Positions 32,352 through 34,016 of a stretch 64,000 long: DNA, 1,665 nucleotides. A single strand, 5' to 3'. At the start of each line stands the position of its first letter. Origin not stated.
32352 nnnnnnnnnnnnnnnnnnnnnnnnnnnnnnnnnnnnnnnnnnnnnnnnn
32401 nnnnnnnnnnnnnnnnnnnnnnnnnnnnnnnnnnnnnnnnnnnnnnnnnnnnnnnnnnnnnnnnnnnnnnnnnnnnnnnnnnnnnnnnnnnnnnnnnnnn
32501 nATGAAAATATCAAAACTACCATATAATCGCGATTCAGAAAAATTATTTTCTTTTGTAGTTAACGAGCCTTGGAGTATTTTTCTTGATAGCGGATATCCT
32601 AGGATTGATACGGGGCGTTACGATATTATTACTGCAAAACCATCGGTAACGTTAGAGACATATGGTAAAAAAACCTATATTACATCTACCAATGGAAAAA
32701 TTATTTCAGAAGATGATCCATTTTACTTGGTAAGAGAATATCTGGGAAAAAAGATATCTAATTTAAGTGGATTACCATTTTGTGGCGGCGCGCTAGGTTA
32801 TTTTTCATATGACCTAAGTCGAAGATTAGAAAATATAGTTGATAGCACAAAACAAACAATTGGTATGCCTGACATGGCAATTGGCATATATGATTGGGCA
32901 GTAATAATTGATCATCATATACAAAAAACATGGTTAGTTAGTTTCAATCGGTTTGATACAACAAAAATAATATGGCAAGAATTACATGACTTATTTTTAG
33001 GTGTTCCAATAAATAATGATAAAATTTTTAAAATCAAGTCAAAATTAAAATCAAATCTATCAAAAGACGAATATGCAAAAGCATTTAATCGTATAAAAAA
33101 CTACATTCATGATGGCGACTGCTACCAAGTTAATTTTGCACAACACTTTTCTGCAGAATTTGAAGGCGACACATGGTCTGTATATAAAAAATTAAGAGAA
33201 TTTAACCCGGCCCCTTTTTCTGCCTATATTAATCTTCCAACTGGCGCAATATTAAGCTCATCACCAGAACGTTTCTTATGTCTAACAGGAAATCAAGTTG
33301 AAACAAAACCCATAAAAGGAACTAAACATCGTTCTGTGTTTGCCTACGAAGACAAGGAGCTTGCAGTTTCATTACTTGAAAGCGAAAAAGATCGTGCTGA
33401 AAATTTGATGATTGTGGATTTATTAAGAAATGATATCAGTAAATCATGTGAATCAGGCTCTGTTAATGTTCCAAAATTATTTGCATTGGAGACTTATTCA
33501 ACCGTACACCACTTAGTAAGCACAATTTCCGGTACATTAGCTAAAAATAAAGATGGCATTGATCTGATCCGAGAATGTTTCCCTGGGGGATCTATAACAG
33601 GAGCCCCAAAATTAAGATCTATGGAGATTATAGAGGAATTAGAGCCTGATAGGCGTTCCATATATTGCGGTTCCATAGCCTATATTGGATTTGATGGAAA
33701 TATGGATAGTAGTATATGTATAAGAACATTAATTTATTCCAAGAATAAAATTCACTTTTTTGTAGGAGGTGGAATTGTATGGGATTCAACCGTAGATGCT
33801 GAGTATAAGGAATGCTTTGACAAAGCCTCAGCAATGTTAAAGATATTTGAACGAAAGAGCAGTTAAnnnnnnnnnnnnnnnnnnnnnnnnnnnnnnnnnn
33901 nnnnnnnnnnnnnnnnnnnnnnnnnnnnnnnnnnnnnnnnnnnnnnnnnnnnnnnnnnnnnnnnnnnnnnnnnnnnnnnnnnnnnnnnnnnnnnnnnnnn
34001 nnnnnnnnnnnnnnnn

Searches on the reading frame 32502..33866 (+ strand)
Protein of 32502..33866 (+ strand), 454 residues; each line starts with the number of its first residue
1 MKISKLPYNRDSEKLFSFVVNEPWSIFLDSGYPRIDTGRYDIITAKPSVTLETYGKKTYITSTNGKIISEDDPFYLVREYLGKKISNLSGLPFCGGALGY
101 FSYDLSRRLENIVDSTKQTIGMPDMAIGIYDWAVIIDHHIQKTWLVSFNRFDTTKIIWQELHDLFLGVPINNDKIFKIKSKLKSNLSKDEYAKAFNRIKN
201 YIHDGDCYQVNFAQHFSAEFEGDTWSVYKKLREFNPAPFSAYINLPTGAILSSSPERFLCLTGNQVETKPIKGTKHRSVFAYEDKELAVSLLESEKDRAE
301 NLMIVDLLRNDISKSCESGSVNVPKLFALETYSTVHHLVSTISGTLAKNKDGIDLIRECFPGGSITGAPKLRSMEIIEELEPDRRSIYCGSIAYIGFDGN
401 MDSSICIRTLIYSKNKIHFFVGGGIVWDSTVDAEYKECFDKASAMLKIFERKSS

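Call 28: search_protein_families(library=ncbifam, proteins=[window:32502-33866:+], max_evalue=1e-10)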
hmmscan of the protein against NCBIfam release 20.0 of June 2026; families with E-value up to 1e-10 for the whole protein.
window:32502-33866:+ (454 aa): 26 families (the best 25 are shown)
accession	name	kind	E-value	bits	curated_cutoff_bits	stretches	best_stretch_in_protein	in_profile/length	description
NF012009.0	PRK15465.1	equivalog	1.8e-143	478.3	622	1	5-450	10-452/453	aminodeoxychorismate synthase component 1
TIGR00564.1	trpE_most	equivalog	3.5e-116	388.9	517.7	1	22-448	16-453/455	anthranilate synthase component I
TIGR01824.1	PabB-clade2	equivalog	3.5e-112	375.2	408.55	1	95-444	1-354/355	aminodeoxychorismate synthase, component I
TIGR00553.1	pabB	equivalog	5.3e-112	374.2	328.4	1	98-443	2-327/329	aminodeoxychorismate synthase component I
NF004610.0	PRK05940.1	equivalog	2e-104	350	568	1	15-451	23-461/467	anthranilate synthase component I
NF006563.0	PRK09070.1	equivalog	1.4e-97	327.2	514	1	25-450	25-445/447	aminodeoxychorismate synthase component I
TIGR01820.1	TrpE-arch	equivalog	6.5e-95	319.1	512.05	1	24-448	14-447/449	anthranilate synthase component I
NF005698.0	PRK07508.1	equivalog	2.3e-92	309.5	452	1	181-443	109-373/383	aminodeoxychorismate synthase component I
NF010086.0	PRK13571.1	equivalog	4.7e-88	295.9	693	1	35-448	61-496/510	anthranilate synthase component I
NF010087.0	PRK13572.1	equivalog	6.1e-80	269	580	1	13-450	12-432/435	anthranilate synthase component I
NF010089.0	PRK13574.1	equivalog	2.1e-78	264.2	527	1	61-445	46-414/421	anthranilate synthase component I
NF004530.0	PRK05877.1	equivalog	1.5e-67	228.7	383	1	94-451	78-417/425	aminodeoxychorismate synthase component I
NF010079.0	PRK13564.1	equivalog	3.7e-66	224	471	1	99-448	148-510/521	anthranilate synthase component 1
NF010081.0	PRK13566.1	equivalog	9.2e-66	222.5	645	1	96-452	158-510/729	anthranilate synthase component I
NF010082.0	PRK13567.1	equivalog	1.6e-65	221.7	576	1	26-448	25-466/468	anthranilate synthase component I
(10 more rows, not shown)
